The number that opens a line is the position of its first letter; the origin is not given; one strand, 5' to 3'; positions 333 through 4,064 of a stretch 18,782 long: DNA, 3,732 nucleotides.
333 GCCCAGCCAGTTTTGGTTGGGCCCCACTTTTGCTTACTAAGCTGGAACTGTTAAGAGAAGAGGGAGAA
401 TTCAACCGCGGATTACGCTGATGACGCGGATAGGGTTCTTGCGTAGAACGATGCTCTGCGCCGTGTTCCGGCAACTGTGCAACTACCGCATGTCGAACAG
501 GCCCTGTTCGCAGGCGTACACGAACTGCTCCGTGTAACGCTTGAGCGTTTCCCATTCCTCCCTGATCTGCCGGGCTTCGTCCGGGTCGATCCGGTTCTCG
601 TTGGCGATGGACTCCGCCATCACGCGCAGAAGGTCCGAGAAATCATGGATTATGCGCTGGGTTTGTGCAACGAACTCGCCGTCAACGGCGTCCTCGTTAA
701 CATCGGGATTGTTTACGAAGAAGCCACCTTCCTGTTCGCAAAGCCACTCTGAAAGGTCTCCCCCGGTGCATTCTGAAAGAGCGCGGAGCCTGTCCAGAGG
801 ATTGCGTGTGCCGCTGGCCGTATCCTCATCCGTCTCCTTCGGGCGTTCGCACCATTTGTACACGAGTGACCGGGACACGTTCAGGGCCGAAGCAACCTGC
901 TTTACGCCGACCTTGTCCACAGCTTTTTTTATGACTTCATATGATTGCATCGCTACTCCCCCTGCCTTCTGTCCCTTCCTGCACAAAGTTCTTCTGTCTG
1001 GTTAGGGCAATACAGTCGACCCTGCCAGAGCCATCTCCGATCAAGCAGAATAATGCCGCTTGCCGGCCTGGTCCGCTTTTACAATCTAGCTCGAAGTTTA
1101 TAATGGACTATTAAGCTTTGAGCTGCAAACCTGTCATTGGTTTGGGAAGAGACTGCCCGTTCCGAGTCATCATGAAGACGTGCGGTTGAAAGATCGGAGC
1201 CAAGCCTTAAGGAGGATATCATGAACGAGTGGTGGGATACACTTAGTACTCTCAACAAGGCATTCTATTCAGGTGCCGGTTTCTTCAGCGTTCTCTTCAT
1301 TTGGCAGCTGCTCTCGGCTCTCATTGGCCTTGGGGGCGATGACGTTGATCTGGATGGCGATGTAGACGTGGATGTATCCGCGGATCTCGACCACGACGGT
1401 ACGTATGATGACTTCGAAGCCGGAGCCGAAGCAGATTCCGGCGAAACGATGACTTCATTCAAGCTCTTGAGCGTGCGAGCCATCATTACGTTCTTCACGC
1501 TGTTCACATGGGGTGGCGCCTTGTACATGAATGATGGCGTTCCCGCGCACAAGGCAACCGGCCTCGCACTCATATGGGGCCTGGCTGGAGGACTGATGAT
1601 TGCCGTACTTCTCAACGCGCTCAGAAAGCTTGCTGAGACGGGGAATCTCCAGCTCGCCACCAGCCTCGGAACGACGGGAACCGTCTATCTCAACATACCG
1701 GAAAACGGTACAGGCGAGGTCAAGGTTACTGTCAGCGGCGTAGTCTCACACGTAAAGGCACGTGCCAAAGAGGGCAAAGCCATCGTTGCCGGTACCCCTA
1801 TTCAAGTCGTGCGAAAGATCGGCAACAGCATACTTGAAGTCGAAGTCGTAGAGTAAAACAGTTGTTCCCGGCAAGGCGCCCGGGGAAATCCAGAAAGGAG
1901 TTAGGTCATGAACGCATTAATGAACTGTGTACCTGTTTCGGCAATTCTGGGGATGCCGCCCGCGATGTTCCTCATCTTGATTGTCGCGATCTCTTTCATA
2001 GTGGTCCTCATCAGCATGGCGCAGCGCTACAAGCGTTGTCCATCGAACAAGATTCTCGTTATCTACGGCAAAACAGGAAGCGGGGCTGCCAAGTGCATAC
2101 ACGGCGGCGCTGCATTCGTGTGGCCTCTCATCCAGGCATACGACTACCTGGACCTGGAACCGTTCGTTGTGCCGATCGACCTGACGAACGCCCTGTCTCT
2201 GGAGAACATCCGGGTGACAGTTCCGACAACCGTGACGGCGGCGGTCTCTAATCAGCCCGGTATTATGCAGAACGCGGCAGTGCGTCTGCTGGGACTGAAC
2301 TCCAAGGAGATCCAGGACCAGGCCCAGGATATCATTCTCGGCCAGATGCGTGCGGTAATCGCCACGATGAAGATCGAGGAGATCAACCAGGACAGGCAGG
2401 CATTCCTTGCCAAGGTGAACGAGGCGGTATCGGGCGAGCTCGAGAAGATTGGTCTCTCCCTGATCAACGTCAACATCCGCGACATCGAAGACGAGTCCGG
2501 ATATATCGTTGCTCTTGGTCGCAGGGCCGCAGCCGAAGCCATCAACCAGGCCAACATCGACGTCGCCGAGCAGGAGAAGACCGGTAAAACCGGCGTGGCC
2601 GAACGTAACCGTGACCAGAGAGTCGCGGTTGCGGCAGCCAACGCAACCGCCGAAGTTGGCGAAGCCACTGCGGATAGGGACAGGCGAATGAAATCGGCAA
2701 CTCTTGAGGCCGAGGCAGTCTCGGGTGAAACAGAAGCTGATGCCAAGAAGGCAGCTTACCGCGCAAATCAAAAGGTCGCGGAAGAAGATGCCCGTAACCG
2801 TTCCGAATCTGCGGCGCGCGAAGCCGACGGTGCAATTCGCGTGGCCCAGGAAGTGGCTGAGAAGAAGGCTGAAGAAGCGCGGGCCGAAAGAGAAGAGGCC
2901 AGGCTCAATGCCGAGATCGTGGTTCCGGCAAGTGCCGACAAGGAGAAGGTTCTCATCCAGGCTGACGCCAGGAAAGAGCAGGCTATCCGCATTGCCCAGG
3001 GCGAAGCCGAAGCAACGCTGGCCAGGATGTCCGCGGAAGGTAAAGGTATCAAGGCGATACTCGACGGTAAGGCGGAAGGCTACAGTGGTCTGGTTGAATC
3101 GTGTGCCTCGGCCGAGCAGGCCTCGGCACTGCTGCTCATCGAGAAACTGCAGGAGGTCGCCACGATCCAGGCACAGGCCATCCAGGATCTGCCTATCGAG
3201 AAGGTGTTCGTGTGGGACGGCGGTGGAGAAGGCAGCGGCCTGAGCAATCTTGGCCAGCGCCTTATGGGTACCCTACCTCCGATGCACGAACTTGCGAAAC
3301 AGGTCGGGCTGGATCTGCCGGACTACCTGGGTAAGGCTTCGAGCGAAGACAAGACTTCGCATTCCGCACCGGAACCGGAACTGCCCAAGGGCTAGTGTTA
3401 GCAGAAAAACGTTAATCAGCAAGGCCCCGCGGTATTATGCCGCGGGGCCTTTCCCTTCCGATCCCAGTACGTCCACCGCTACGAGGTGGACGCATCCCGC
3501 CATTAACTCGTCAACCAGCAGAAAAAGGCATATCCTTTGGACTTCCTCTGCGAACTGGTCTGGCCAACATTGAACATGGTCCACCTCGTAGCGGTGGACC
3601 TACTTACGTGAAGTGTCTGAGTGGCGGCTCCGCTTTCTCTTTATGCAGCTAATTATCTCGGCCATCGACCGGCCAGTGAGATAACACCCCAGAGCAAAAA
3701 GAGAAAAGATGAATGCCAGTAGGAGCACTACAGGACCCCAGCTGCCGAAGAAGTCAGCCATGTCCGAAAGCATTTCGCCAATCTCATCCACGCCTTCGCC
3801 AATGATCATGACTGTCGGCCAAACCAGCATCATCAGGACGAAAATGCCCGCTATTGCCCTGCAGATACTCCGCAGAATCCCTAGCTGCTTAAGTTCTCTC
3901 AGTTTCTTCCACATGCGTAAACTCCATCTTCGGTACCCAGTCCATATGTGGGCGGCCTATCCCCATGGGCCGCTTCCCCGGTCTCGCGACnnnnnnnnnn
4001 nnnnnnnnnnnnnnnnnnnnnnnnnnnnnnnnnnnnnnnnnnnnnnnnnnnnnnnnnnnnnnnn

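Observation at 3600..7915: Translationally coupled four-gene operon built around a PEP-CTERM VIT-vWA protein, with no recognisable exosortase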

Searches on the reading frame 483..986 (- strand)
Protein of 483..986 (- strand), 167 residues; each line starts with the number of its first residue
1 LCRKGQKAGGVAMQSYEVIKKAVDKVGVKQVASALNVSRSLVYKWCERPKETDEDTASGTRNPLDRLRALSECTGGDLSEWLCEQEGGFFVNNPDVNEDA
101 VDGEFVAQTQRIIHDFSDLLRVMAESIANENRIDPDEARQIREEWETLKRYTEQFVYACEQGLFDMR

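Call 11: search_protein_families(library=pfam, proteins=[window:483-986:-], max_evalue=0.01)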
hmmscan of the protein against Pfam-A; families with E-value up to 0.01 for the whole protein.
window:483-986:- (167 aa): 5 families
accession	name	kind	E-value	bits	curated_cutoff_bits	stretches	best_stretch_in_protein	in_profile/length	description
PF13518.12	HTH_28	-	0.00019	21.9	25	1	17-48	4-35/52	Helix-turn-helix domain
PF13384.12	HTH_23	-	0.00028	21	24.6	1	18-49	10-41/50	Homeodomain-like domain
PF13551.12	HTH_29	-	0.00031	21.2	28.1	1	17-57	3-44/64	Winged helix-turn helix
PF12728.13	HTH_17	-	0.005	17.5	27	0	28-48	4-24/51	Helix-turn-helix domain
PF15943.11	YdaS_toxin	-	0.0057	16.9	30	0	19-48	1-31/65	Bacterial toxin YdaS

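Call 12: search_protein_families(library=ncbifam, proteins=[window:483-986:-], max_evalue=0.01)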
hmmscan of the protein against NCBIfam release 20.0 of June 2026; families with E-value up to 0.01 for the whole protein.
window:483-986:- (167 aa): 4 families
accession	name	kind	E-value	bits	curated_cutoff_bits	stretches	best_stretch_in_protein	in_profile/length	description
NF041471.1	phage_reg_YmfL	equivalog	3.8e-05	23.5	90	1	63-159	44-139/143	YmfL family putative regulatory protein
NF033516.0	transpos_IS3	equivalog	8.6e-05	21.9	160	1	4-55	80-131/369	IS3 family transposase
NF033545.0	transpos_IS630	equivalog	0.0018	17.8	100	1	25-84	12-70/299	IS630 family transposase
NF033577.2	transpos_IS481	equivalog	0.0025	17.4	224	1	17-70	4-59/284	IS481 family transposase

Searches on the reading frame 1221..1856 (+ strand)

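Call 11: search_protein_families(library=pfam, proteins=[window:1221-1856:+], max_evalue=0.01)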
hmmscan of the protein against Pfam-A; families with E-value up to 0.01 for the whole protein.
window:1221-1856:+ (211 aa): 0 families

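Call 12: search_protein_families(library=ncbifam, proteins=[window:1221-1856:+], max_evalue=0.01)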
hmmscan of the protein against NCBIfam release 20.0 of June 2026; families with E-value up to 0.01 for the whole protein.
window:1221-1856:+ (211 aa): 0 families

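Call 88: search_protein_families(library=pfam, proteins=[window:1221-1856:+], max_evalue=0.1)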
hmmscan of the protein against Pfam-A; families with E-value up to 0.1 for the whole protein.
window:1221-1856:+ (211 aa): 1 family
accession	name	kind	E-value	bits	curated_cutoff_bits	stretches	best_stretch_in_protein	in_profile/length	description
PF08222.17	HTH_CodY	-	0.04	14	27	1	125-159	16-48/61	CodY helix-turn-helix domain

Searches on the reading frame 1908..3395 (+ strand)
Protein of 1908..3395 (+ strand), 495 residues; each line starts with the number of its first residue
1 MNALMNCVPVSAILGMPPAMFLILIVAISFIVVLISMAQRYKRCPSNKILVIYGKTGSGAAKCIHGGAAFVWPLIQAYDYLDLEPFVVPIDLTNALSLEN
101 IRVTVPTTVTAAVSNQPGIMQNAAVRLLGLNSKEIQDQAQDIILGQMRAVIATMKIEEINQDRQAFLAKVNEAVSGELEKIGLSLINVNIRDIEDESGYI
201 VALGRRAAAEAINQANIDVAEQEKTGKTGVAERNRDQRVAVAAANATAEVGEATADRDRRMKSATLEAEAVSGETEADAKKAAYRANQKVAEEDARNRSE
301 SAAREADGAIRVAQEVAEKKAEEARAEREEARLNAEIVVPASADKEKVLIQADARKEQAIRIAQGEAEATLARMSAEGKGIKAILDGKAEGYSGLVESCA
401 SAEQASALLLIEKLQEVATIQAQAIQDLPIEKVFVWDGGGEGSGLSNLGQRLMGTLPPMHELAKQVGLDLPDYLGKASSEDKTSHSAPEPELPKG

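Call 11: search_protein_families(library=pfam, proteins=[window:1908-3395:+], max_evalue=0.01)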
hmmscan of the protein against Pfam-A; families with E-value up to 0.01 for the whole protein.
window:1908-3395:+ (495 aa): 1 family
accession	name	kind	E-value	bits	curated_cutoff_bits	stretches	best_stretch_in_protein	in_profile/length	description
PF01145.31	Band_7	-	3.9e-28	99.1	23.6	1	45-224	4-176/176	SPFH domain / Band 7 family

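Call 12: search_protein_families(library=ncbifam, proteins=[window:1908-3395:+], max_evalue=0.01)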
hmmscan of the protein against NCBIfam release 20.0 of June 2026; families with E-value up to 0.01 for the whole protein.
window:1908-3395:+ (495 aa): 1 family
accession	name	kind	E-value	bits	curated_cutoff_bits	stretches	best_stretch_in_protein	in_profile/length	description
NF058507.1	FlotScfldFlot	equivalog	1.9e-33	116.2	700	1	24-474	4-472/477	flotillin lipid rafts scaffold protein FloT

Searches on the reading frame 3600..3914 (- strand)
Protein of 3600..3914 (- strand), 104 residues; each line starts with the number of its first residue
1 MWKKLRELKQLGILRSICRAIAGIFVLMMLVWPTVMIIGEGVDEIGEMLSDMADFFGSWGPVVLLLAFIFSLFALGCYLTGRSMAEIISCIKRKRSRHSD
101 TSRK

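Call 9: search_protein_families(library=pfam, proteins=[window:3600-3914:-], max_evalue=1)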
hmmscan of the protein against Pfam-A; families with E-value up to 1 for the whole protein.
window:3600-3914:- (104 aa): 3 families
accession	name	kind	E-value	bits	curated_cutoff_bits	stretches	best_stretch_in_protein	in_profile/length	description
PF01127.27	Sdh_cyt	-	0.0053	17.3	25.8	1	8-73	14-81/122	Succinate dehydrogenase/Fumarate reductase transmembrane subunit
PF01616.22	Orbi_NS3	-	0.087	12.8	27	1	4-94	71-157/179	Orbivirus NS3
PF13134.11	DUF3948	-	0.2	11.8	25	1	53-72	12-31/35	Protein of unknown function (DUF3948)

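Call 10: search_protein_families(library=ncbifam, proteins=[window:3600-3914:-], max_evalue=1)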
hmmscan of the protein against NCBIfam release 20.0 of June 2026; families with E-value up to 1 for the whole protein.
window:3600-3914:- (104 aa): 0 families
